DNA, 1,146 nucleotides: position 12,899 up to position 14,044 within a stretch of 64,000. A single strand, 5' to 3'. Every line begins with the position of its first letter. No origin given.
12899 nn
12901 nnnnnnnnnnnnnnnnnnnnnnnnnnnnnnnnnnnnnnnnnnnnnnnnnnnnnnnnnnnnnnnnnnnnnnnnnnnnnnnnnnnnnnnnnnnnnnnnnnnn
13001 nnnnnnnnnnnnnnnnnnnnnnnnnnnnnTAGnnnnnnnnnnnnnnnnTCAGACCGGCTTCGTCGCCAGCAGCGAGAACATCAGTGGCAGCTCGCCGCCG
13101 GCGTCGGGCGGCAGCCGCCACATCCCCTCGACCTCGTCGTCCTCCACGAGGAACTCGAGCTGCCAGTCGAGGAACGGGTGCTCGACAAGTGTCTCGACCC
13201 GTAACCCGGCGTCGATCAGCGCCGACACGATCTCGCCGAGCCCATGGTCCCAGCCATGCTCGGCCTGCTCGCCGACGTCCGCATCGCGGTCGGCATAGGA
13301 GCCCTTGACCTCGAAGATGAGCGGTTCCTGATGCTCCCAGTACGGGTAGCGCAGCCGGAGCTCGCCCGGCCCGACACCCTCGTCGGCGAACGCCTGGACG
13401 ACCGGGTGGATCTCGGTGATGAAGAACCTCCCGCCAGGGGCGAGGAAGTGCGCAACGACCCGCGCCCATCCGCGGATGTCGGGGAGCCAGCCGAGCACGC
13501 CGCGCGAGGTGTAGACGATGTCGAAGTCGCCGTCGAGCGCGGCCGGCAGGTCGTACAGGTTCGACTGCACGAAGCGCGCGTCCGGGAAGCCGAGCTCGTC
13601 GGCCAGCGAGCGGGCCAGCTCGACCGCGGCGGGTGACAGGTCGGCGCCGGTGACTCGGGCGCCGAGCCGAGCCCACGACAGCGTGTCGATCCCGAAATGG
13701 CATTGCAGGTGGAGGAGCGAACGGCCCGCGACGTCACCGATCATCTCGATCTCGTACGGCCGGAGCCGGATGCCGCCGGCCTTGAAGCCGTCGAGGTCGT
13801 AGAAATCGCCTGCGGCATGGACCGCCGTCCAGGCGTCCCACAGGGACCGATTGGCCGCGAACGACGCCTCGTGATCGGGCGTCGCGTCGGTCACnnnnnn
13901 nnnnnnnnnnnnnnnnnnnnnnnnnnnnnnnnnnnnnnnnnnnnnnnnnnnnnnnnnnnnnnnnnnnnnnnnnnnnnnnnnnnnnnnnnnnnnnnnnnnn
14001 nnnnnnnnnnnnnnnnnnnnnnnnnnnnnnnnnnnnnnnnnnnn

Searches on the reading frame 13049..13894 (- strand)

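Call 8: search_protein_families(library=pfam, proteins=[window:13049-13894:-])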
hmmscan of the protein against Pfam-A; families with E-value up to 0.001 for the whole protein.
window:13049-13894:- (281 aa): 6 families
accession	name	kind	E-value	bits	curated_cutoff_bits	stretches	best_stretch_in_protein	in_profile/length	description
PF08241.18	Methyltransf_11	-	2.4e-12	47.8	21.2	1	62-159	2-95/95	Methyltransferase domain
PF13649.12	Methyltransf_25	-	2.8e-12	47.6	27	1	61-155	2-97/97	Methyltransferase domain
PF08242.18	Methyltransf_12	-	2.9e-12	47.6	30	1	61-157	1-98/98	Methyltransferase domain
PF13847.12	Methyltransf_31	-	5.7e-09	36.2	27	1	68-163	15-113/145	Methyltransferase domain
PF13489.12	Methyltransf_23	-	2.5e-06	27.7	27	1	61-164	27-121/164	Methyltransferase domain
PF01209.24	Ubie_methyltran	-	3e-05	23.9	20.1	1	57-163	48-155/233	ubiE/COQ5 methyltransferase family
